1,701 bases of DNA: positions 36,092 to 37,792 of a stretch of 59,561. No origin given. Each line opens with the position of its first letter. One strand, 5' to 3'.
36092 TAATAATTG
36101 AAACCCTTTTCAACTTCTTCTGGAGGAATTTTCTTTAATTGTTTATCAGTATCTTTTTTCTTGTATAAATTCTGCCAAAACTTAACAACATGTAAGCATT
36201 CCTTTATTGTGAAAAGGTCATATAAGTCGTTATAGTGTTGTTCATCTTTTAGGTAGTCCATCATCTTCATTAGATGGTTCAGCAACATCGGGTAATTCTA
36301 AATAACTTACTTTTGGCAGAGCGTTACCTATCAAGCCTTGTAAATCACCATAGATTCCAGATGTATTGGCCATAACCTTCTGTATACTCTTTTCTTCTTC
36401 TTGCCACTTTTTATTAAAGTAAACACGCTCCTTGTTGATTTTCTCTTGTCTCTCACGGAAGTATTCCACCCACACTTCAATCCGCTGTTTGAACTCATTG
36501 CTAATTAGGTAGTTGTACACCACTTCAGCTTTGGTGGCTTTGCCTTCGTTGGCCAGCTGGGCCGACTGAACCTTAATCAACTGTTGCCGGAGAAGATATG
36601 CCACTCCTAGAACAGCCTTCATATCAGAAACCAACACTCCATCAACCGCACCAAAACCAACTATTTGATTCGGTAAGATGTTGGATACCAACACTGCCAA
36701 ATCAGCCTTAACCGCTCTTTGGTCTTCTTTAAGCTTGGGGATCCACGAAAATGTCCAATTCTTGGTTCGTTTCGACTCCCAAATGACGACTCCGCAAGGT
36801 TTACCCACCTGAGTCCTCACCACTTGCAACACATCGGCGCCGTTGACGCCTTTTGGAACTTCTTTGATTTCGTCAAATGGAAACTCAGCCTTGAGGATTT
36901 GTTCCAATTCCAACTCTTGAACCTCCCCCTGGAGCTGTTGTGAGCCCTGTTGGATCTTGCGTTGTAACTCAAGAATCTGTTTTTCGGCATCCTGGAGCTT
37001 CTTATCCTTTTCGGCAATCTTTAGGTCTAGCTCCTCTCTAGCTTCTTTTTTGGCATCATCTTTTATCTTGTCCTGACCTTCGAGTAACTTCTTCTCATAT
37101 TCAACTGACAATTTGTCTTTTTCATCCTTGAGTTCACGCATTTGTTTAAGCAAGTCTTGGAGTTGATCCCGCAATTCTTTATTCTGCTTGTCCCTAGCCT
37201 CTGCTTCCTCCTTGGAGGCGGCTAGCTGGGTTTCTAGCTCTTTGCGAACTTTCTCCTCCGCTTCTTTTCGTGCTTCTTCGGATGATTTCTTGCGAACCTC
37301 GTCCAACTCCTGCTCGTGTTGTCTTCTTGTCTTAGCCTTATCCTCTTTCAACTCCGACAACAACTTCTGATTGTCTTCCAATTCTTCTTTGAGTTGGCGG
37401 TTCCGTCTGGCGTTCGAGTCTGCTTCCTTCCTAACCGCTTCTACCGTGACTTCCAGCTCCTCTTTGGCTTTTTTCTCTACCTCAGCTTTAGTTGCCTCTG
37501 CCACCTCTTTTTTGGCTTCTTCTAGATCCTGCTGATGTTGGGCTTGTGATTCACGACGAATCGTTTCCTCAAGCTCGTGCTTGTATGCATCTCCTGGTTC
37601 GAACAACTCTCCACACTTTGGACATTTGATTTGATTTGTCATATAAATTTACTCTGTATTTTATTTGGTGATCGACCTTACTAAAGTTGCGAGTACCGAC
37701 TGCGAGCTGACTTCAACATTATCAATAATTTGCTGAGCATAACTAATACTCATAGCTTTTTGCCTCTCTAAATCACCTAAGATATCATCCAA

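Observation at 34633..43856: Five-gene composite operon: hsdR / OLD-type ATPase-nuclease / hsdM-S fusion / DUF2130 / zinc-ribbon orphan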

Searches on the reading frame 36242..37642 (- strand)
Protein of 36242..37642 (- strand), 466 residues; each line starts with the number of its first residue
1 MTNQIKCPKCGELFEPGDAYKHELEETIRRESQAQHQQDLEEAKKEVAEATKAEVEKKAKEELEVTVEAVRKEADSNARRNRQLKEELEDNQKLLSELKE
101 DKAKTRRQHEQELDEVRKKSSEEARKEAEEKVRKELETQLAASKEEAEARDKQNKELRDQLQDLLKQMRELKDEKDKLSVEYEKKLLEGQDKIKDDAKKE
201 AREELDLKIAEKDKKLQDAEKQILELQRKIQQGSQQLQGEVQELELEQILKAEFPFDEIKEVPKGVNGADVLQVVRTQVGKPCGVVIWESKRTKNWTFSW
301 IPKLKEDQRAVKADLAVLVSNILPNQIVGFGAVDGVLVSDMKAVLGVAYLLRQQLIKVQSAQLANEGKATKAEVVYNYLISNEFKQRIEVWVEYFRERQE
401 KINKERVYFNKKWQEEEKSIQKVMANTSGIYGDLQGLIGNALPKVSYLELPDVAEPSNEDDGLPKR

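Call 3: search_protein_families(library=pfam, proteins=[window:36242-37642:-], max_evalue=0.01)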
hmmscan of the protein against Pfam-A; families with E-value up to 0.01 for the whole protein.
window:36242-37642:- (466 aa): 1 family
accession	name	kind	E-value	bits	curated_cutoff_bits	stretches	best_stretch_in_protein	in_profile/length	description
PF09903.14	DUF2130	-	6.3e-63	212.9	26.7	1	207-451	3-253/255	Uncharacterized protein conserved in bacteria (DUF2130)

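Call 4: search_protein_families(library=padloc, proteins=[window:36242-37642:-], max_evalue=0.01)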
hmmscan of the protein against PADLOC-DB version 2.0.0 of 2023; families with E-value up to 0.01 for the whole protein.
window:36242-37642:- (466 aa): 2 families
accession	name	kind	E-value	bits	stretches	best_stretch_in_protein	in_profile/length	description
PDLC00553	JetC2|JetC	-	0.00027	16.9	1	26-274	375-617/1361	DUF3584 domain; MukB-like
PDLC00582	JetC3|JetC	-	0.003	13.4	1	29-257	824-1117/1472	DUF3584 domain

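Call 5: search_protein_families(library=ncbifam, proteins=[window:36242-37642:-], max_evalue=0.01)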
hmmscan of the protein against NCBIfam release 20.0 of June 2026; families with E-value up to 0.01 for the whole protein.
window:36242-37642:- (466 aa): 1 family
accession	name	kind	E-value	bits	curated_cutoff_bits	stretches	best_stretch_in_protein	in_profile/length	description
TIGR02168.1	SMC_prok_B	equivalog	0.0006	17.7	567.35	1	26-244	669-884/1181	chromosome segregation protein SMC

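Call 17: find_homologous_proteins(query=window:36242-37642:-, max_evalue=1e-10)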
Query window:36242-37642:- (466 aa): 7114 proteins with E <= 1e-10 among 8000 candidates; the best 120 are listed.
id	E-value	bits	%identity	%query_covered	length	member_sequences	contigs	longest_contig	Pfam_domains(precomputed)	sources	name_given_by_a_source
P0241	1.6e-285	965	100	100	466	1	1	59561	PF09903.15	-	-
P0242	2.8e-199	681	69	98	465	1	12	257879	PF09903.15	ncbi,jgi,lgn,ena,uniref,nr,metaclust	ncbi:hypothetical protein A2630_00530 [Candidatus Woesebacteria bacterium RIFCSPHIGHO2_01_FULL_44_10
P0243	6.3e-189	646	66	99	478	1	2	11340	PF09903.15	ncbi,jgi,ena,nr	ncbi:DUF2130 domain-containing protein [Patescibacteria group bacterium]|nr:DUF2130 domain-containin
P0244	4.0e-186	637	66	99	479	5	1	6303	PF09903.15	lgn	-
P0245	5.3e-186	637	66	98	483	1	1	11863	PF09903.15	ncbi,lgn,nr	ncbi:DUF2130 domain-containing protein [Candidatus Amesbacteria bacterium]|nr:DUF2130 domain-contain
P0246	2.0e-185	635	65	99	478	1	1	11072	PF09903.15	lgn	-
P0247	4.5e-185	634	65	98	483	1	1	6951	PF09903.15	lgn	-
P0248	9.7e-184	629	65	98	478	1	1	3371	PF09903.15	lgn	-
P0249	7.0e-183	626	65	98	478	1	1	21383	PF09903.15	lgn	-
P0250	2.1e-178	612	68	93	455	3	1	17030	PF09903.15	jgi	jgi:hypothetical protein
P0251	4.6e-168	578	61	98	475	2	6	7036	PF09903.15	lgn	-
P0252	7.9e-168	577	62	97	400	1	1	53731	PF09903.15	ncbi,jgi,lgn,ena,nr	ncbi:DUF2130 domain-containing protein [Patescibacteria group bacterium]|nr:DUF2130 domain-containin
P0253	1.6e-166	573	61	97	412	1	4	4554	PF09903.15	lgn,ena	-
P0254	1.2e-161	557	61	98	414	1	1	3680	PF09903.15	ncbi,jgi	jgi:hypothetical protein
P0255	1.5e-158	546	67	84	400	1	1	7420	PF09903.15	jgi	jgi:hypothetical protein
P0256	2.1e-154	533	58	99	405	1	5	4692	PF09903.15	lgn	-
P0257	1.8e-153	530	58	99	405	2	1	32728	PF09903.15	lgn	-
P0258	5.4e-145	502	54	96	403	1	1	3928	PF09903.15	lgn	-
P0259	4.2e-143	495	66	75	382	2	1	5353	PF09903.15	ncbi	-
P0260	1.5e-140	487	60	83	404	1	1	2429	PF09903.15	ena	-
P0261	1.9e-140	487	61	85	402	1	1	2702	PF09903.15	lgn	-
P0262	3.9e-139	482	58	79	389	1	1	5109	PF09903.15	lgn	-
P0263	3.7e-138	479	65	72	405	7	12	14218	PF09903.15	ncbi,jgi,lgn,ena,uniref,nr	ncbi:MAG: hypothetical protein A2785_01180 [Candidatus Chisholmbacteria bacterium RIFCSPHIGHO2_01_FU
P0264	7.0e-137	475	60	79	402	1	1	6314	PF09903.15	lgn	-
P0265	2.0e-136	473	53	98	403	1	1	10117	PF09903.15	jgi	jgi:hypothetical protein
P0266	9.6e-136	471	58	86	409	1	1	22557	PF09903.15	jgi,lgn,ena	-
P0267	1.5e-134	467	54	97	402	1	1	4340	PF09903.15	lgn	-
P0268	2.8e-132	460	63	75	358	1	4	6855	PF09903.15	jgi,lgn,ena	-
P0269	8.6e-132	458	56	85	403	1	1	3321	PF09903.15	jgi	-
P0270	1.2e-131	458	56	85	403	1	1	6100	PF09903.15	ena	-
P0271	1.2e-131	458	56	85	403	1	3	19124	PF09903.15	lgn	-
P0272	1.5e-131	457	55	85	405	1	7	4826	PF09903.15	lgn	-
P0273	1.6e-131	457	56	85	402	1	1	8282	PF09903.15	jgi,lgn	-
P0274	1.8e-131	457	56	84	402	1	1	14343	PF09903.15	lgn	-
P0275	4.4e-131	456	56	84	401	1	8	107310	PF09903.15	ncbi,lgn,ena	-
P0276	4.9e-131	456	56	87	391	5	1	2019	PF09903.15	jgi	-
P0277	5.9e-131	455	56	85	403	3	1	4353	PF09903.15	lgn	-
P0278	6.4e-131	455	49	98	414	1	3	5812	PF09903.15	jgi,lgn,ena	-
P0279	6.7e-131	455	56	85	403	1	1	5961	PF09903.15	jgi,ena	-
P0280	7.7e-131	455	56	84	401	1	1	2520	PF09903.15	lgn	-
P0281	8.1e-131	455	56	84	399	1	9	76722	PF09903.15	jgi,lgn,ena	-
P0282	1.7e-130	454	56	84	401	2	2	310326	PF09903.15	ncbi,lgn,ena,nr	ncbi:MAG TPA: DUF2130 domain-containing protein [Candidatus Dojkabacteria bacterium]|nr:DUF2130 doma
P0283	2.4e-130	453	56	84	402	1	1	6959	PF09903.15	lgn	-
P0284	6.4e-130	452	56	84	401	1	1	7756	PF09903.15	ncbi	-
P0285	9.5e-130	451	58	80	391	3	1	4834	PF09903.15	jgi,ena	-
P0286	1.2e-129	451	52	97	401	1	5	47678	PF09903.15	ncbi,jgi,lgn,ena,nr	ncbi:DUF2130 domain-containing protein [Patescibacteria group bacterium]|nr:DUF2130 domain-containin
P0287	2.9e-129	450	56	87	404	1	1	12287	PF09903.15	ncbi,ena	-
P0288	4.7e-129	449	60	74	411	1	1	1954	PF09903.15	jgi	-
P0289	5.9e-129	449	59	75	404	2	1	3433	PF09903.15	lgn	-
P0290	8.0e-129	448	59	80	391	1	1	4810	PF09903.15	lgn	-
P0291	3.7e-128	446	61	68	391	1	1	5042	PF09903.15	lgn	-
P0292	9.7e-128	445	55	80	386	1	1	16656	PF09903.15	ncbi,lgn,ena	-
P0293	1.3e-127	444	56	77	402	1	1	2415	PF09903.15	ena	-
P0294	1.5e-127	444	57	80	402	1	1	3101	PF09903.15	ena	-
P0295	2.3e-127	444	49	97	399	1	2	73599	PF09903.15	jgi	-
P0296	4.6e-127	443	56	85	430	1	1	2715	PF09903.15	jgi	-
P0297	6.9e-127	442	61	74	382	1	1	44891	PF09903.15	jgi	jgi:hypothetical protein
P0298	7.3e-127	442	54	85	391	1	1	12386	PF09903.15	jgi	-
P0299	1.2e-126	441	55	85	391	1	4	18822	PF09903.15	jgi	jgi:hypothetical protein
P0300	1.5e-126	441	50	97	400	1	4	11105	PF09903.15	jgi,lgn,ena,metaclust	metaclust:\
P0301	1.1e-125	438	60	71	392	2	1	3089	PF09903.15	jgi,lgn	-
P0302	2.4e-125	437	52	85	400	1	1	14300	PF09903.15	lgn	-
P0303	2.4e-125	437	59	76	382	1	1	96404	PF09903.15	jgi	jgi:hypothetical protein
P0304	3.7e-125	436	48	97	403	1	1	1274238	PF09903.15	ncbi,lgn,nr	ncbi:DUF2130 domain-containing protein [Candidatus Woesebacteria bacterium]|nr:MAG: DUF2130 domain-c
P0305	9.7e-125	435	49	97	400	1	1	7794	PF09903.15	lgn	-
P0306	1.3e-124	435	54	84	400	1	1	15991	PF09903.15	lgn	-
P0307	2.1e-124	434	57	75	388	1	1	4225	PF09903.15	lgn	-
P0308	3.4e-124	433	55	79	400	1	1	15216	PF09903.15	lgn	-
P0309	5.0e-124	433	60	72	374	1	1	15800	PF09903.15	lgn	-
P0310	1.6e-123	431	53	85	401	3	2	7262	PF09903.15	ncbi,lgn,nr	ncbi:DUF2130 domain-containing protein [Candidatus Dojkabacteria bacterium]|nr:DUF2130 domain-contai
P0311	2.0e-123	431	49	97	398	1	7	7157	PF09903.15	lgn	-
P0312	2.5e-123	430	58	74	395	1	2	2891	PF09903.15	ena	-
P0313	5.1e-123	429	47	97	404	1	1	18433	PF09903.15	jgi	jgi:hypothetical protein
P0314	5.5e-123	429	52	86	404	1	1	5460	PF09903.15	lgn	-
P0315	1.2e-122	428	48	97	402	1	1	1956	PF09903.15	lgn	-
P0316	1.7e-122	428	49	95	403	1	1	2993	PF09903.15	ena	-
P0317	2.6e-122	427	48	98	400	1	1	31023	PF09903.15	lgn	-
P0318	3.1e-122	427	49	97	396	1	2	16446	PF09903.15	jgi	jgi:hypothetical protein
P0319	3.3e-122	427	50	98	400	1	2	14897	PF09903.15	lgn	-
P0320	4.6e-122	426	49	95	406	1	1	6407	PF09903.15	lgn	-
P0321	4.9e-122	426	51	97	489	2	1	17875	PF09903.15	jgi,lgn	-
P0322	6.0e-122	426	54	84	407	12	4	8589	PF09903.15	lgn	-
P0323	1.1e-121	425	50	97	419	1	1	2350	PF09903.15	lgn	-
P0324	1.6e-121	424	55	79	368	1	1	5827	PF09903.15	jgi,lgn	jgi:hypothetical protein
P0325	2.0e-121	424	48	97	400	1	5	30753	PF09903.15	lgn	-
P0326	2.2e-121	424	59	73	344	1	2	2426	PF09903.15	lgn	-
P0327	3.8e-121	423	51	86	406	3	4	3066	PF09903.15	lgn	-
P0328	1.0e-120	422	53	85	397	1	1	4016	PF09903.15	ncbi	-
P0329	1.6e-120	421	47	97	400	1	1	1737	PF09903.15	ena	-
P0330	2.2e-120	421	56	75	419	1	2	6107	PF09903.15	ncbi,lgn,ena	-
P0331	5.6e-120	419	52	85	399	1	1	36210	PF09903.15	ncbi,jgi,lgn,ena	ncbi:MAG: DUF2130 domain-containing protein [bacterium]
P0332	7.4e-120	419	52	87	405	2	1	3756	PF09903.15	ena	-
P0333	1.1e-119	418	51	97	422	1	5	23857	PF09903.15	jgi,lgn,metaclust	metaclust:\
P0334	1.4e-119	418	54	83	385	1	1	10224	PF09903.15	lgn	-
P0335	1.8e-119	418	51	97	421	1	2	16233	PF09903.15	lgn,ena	-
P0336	2.1e-119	417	59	70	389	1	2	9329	PF09903.15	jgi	-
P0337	4.3e-119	416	53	87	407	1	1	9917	PF09903.15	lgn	-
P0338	5.3e-119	416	50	95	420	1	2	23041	PF09903.15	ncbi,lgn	-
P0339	1.3e-118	415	51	97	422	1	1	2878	PF09903.15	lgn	-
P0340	1.5e-118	415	46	97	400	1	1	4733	PF09903.15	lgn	-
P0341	2.3e-118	414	50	99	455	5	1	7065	PF09903.15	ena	-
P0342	3.0e-118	414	54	85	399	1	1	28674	PF09903.15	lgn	-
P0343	7.2e-118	412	55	79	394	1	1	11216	PF09903.15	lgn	-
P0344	1.8e-117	411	48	98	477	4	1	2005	PF09903.15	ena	-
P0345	3.9e-117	410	53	82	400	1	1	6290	PF09903.15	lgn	-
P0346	4.0e-117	410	47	97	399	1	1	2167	PF09903.15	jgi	jgi:hypothetical protein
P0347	5.5e-117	409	56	74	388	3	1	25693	PF09903.15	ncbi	-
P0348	5.6e-117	409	55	74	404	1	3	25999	PF09903.15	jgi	-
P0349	1.9e-116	408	46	99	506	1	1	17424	PF09903.15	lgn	-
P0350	3.4e-116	407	47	98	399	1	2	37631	PF09903.15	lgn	-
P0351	5.3e-116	406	53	81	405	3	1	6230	PF09903.15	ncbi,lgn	-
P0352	5.4e-116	406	55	74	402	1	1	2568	PF09903.15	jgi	-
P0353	2.2e-115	404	55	79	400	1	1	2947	PF09903.15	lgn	-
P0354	1.9e-114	401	52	81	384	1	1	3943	PF09903.15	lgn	-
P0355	3.0e-114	400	53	75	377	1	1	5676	PF09903.15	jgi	jgi:hypothetical protein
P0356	6.6e-114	399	48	98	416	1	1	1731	PF09903.15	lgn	-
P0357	9.7e-114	399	54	75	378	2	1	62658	PF09903.15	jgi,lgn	jgi:hypothetical protein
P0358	1.6e-113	398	52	81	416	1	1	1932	PF09903.15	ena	-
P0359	1.1e-111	392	54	73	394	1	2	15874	PF09903.15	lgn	-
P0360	2.1e-111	391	46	97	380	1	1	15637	PF09903.15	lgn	-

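Call 31: find_encoding_contigs(protein=P0242, flank=8000, max_places=4)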
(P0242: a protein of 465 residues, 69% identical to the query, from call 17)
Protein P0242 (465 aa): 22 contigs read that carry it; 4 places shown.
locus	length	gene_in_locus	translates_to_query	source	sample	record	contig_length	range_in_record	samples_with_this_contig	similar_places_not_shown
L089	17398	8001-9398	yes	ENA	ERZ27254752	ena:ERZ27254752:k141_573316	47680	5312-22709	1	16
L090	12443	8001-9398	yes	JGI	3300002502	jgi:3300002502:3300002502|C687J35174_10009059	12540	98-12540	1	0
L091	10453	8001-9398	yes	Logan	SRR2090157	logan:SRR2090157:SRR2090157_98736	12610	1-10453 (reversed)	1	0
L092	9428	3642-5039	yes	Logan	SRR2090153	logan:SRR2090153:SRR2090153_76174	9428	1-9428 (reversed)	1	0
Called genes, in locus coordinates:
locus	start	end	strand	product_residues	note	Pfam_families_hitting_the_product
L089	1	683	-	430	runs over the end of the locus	PF00239:Resolvase, PF07508:Recombinase, PF13408:Zn_ribbon_recom (weak)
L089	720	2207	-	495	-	-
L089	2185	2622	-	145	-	-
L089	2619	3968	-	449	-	PF02195:ParB_N, PF01555:N6_N4_Mtase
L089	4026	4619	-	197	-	-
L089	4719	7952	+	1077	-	PF01443:Viral_helicase1 (faint), PF13086:AAA_11, PF13245:AAA_19 (faint), PF13604:AAA_30 (faint), PF20720:nSTAND3 (faint), PF13087:AAA_12, PF18741:MTES_1575, PF08373:RAP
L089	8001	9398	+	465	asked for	PF09903:DUF2130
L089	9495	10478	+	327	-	PF01861:BpsA_C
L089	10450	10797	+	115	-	PF02675:AdoMet_dc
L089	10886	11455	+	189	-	PF01227:GTP_cyclohydroI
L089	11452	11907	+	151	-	PF01242:PTPS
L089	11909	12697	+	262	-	-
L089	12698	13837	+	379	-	PF06508:QueC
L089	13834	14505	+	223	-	PF04450:BSP (faint), PF13485:Peptidase_MA_2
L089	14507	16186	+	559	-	PF02543:Carbam_trans_N, PF00814:TsaD (faint), PF16861:Carbam_trans_C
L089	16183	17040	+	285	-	PF00535:Glycos_transf_2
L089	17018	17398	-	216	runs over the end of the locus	PF02585:PIG-L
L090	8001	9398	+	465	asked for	PF09903:DUF2130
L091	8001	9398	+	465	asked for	PF09903:DUF2130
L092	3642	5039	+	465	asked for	PF09903:DUF2130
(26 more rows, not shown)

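Call 32: find_encoding_contigs(protein=P0245, flank=8000, max_places=2)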
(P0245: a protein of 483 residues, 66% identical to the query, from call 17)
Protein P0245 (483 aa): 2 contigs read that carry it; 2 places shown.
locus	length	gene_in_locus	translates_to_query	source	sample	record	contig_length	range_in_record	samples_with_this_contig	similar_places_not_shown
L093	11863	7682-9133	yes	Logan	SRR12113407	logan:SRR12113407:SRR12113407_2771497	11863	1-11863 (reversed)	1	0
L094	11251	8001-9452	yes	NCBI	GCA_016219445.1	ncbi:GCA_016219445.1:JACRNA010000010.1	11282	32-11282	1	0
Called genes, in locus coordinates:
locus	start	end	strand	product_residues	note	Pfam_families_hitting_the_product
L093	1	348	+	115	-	?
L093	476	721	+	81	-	-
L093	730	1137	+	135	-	-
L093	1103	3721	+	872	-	PF04851:ResIII (weak), PF08722:Tn7_TnsA-like_N (faint)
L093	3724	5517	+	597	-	PF03602:Cons_hypoth95 (faint), PF01555:N6_N4_Mtase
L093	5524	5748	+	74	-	-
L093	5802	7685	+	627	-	PF13175:AAA_15, PF13304:AAA_21 (weak), PF20469:OLD-like_TOPRIM (weak)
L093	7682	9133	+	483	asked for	PF09903:DUF2130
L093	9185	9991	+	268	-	-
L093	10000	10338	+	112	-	PF01844:HNH, PF14279:HNH_5 (weak)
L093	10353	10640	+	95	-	PF09397:FtsK_gamma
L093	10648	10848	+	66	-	-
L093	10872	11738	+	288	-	-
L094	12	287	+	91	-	-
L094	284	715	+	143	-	-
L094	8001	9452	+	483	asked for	PF09903:DUF2130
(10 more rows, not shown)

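Call 39: find_related_loci(query=A3, collection=metagenome_contigs, flank=10000)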
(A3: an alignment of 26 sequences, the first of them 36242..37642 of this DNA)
Query A3 (466 aa) in metagenome_contigs; peptide patterns used: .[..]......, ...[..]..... (x = any residue, [..] = any of these).
600 stretches matched a pattern (row limit reached: there are more); 538 encode a relative of the query (tblastn E <= 1e-3); the best 80 are kept; 80 distinct loci.
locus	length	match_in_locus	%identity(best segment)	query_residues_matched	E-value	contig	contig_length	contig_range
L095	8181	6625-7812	58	58-459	2e-126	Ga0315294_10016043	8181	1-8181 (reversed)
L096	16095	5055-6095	50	108-447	5e-112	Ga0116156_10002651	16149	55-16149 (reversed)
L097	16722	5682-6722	49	109-455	3e-97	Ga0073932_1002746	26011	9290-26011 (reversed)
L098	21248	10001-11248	44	1-452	5e-97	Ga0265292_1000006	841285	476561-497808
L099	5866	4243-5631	45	1-450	2e-95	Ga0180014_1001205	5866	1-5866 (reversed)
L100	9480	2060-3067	47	113-448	1e-92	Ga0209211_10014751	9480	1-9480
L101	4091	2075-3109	46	104-448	1e-91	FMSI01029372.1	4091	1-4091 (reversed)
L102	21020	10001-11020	46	111-450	2e-90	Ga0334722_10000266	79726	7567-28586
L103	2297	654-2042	41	3-448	7e-94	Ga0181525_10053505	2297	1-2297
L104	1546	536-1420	49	163-457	3e-94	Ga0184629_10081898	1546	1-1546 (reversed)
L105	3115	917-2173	39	5-461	6e-90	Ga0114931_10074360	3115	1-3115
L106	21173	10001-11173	43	105-456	4e-88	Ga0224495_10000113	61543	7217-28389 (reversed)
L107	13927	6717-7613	48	163-461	2e-88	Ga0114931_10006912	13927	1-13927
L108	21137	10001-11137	42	86-462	6e-88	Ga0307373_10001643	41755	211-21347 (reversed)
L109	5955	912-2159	40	5-458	4e-88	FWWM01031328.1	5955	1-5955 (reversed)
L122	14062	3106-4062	45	127-450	7e-86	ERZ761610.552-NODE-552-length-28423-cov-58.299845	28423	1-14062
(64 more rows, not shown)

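Call 43: search_protein_families(library=pfam, alignment_id=A4, max_evalue=0.00001)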
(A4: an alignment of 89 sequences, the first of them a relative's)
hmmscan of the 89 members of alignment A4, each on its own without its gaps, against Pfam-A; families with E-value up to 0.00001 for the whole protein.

A. member 1, L089:4719-7949:+ (1077 aa): 7 families
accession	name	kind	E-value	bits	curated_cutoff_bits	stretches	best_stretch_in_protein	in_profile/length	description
PF13087.12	AAA_12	-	3.1e-28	99.1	27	1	756-943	3-193/195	AAA domain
PF18741.7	MTES_1575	-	1.8e-24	86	38.2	1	978-1072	1-96/96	REase_MTES_1575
PF13086.12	AAA_11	-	5.7e-19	69.3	27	1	353-727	2-254/257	AAA domain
PF13604.12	AAA_30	-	5e-10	39.9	27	0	353-416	2-67/191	AAA domain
PF08373.16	RAP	-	1.7e-09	37.9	24.2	1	1017-1071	1-58/58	RAP domain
PF13245.12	AAA_19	-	3.5e-09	37.4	25.1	0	357-424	1-70/134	AAA domain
PF01443.25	Viral_helicase1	-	1.6e-08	35.1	21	0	876-941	166-227/228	Viral superfamily 1 RNA helicase core domain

B. families by the number of members that match (of 89 scanned): 69 families (the first 25 are shown)
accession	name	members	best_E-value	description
PF13304.12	AAA_21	13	6.3e-26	AAA domain, putative AbiEii toxin, Type IV TA system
PF13175.12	AAA_15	11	5.9e-81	AAA ATPase domain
PF13476.12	AAA_23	9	1.9e-11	AAA domain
PF02463.25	SMC_N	9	4.4e-11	RecF/RecN/SMC N terminal domain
PF13166.12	AAA_13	7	9.6e-46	AAA domain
PF13289.12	SIR2_2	7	4.2e-17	SIR2-like domain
PF00271.37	Helicase_C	6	3.3e-21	Helicase conserved C-terminal domain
PF04851.21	ResIII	6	1.7e-18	Type III restriction enzyme, res subunit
PF11398.14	DUF2813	6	1.4e-10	Protein of unknown function (DUF2813)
PF00270.35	DEAD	6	2e-08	DEAD/DEAH box helicase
PF20469.4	OLD-like_TOPRIM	4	2.6e-20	Overcoming lysogenization defect protein-like, TOPRIM domain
PF00176.29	SNF2-rel_dom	3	1.2e-33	SNF2-related domain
PF02498.22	Bro-N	3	5.6e-10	BRO family, N-terminal domain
PF18741.7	MTES_1575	2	7.8e-34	REase_MTES_1575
PF04020.18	Phage_holin_4_2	2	1.9e-31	Mycobacterial 4 TMS phage holin, superfamily IV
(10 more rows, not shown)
